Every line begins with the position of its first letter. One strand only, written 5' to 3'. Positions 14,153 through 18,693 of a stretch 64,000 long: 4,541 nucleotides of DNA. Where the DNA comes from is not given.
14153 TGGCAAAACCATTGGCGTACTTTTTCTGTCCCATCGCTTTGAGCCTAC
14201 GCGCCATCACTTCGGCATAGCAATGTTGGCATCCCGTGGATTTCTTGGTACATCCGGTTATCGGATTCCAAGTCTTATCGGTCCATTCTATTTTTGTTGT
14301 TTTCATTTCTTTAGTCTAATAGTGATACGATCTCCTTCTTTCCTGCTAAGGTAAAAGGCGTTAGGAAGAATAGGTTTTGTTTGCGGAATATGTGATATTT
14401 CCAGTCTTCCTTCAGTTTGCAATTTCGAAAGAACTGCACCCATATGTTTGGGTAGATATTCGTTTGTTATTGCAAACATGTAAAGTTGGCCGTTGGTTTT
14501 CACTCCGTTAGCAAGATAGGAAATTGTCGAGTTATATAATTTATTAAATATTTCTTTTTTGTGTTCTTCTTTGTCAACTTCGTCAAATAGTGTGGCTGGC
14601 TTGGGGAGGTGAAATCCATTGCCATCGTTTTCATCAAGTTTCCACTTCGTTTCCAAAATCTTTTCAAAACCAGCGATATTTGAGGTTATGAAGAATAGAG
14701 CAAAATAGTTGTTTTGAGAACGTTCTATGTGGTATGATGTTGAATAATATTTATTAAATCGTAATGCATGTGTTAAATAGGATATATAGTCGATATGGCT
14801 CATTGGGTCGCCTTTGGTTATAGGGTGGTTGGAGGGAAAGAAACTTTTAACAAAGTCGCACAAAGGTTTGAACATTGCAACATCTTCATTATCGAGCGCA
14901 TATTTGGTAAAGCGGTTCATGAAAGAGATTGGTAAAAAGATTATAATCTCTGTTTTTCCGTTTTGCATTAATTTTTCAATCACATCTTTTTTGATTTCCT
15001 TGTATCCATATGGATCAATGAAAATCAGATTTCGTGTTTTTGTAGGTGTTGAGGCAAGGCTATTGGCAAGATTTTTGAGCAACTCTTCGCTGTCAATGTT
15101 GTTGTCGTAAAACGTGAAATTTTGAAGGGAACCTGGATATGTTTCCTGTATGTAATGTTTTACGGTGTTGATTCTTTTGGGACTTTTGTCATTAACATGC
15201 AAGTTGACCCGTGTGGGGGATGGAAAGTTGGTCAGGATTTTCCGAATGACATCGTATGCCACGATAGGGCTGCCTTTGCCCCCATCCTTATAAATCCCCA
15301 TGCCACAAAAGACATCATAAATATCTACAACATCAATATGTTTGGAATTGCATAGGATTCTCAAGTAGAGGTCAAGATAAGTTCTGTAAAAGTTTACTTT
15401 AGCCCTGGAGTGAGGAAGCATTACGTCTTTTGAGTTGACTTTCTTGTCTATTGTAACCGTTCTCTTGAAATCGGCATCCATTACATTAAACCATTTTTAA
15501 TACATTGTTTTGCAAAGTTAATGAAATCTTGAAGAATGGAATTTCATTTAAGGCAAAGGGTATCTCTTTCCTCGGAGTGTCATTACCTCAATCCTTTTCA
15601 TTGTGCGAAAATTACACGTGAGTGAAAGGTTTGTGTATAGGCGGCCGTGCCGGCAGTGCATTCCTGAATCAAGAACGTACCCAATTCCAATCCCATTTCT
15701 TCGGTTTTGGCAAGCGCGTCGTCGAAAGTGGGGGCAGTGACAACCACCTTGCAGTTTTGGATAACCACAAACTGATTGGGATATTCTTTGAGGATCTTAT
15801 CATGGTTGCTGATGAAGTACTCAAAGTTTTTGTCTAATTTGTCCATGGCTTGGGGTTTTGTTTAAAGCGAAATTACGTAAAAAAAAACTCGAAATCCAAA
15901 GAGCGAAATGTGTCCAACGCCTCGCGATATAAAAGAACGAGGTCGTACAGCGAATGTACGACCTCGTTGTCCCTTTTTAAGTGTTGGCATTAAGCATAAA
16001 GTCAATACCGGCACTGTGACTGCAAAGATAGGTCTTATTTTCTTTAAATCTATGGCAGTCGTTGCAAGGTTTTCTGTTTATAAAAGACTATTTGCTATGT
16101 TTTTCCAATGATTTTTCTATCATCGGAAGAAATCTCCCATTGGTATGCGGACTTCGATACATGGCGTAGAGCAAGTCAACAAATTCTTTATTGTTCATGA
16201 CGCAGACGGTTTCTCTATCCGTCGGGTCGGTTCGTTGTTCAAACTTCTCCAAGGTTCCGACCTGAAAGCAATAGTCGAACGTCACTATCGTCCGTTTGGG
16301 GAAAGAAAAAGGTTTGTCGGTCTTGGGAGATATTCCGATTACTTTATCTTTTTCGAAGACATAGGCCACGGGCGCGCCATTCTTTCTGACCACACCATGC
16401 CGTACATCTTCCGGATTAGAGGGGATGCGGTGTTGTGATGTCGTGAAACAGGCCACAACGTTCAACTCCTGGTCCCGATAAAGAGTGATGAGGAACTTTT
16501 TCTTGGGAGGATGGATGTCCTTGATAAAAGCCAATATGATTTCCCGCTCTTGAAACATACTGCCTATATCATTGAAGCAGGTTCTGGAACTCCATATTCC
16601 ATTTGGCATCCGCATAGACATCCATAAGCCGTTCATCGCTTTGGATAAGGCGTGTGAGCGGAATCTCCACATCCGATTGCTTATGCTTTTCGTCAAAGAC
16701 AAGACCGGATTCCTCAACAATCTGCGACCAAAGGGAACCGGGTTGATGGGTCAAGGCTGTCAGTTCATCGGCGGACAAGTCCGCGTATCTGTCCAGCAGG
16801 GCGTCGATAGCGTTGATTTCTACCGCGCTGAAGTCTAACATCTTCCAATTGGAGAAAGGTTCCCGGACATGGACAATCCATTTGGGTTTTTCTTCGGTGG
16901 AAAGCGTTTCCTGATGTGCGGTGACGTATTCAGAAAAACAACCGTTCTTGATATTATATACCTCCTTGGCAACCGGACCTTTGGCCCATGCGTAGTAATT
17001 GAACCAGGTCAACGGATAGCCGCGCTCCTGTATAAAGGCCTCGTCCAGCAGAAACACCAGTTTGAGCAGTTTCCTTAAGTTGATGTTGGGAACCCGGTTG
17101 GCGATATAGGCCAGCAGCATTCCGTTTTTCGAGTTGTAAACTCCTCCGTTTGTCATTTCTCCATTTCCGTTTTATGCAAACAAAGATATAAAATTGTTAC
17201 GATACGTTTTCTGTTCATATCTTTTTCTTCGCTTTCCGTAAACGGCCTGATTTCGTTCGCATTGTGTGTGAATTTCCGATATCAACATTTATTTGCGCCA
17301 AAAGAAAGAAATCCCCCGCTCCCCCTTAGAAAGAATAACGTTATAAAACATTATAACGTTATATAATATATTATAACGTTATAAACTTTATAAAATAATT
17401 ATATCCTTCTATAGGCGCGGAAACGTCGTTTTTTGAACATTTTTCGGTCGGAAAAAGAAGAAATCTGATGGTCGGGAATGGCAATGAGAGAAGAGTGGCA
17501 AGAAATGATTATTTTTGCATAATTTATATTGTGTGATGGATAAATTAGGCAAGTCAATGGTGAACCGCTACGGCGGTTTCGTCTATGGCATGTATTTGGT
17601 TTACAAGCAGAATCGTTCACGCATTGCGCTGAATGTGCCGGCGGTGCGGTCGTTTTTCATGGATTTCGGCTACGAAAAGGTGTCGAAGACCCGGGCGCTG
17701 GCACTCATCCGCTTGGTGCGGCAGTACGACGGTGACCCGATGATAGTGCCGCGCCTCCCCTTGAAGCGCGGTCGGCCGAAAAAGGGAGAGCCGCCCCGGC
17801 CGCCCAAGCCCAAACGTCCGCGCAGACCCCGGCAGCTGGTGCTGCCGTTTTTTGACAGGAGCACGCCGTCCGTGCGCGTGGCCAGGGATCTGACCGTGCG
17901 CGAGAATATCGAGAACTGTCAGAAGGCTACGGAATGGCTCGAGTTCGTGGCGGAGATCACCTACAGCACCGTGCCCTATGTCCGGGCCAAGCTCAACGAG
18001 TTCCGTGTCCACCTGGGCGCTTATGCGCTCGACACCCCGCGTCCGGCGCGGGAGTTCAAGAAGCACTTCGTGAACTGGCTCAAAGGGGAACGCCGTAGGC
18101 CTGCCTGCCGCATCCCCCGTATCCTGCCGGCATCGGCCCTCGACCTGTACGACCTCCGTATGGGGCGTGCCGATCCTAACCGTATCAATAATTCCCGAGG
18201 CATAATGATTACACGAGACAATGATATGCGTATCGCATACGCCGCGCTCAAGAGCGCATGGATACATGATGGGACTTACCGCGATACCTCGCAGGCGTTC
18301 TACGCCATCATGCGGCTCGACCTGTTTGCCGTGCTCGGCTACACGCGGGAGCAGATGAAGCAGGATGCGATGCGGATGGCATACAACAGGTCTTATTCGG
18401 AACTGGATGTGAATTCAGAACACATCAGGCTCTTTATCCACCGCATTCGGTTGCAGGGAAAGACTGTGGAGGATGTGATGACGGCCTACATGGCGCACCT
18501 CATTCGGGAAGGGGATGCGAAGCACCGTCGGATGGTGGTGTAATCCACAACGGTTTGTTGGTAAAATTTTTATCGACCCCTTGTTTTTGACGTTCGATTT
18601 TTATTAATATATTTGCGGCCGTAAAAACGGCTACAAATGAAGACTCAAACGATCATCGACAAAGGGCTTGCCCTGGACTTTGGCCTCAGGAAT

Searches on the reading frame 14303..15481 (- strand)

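Call 12: search_protein_families(library=pfam, proteins=[window:14303-15481:-], max_evalue=0.01)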
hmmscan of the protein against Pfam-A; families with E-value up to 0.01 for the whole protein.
window:14303-15481:- (392 aa): 1 family
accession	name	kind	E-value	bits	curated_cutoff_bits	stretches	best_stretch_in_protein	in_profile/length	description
PF22560.2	GMT-wHTH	-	0.0012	19.7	27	1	297-363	15-78/82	GMT-like wHTH domain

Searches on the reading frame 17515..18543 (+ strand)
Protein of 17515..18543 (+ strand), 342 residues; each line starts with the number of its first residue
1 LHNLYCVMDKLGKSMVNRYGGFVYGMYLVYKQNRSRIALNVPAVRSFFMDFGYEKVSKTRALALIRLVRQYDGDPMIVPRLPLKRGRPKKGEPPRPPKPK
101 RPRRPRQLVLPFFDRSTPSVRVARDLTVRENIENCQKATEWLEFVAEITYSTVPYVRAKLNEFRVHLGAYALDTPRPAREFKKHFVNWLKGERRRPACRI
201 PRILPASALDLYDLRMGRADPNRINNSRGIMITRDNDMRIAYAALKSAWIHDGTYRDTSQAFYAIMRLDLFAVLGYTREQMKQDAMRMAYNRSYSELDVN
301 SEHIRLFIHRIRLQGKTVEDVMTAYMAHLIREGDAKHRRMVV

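Call 12: search_protein_families(library=pfam, proteins=[window:17515-18543:+], max_evalue=0.01)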
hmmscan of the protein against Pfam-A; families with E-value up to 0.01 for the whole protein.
window:17515-18543:+ (342 aa): 1 family
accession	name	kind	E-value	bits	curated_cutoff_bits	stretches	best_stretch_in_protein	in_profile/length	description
PF25200.1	DUF7833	-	1.4e-05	25.4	24.3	1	133-190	2-62/63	Family of unknown function (DUF7833)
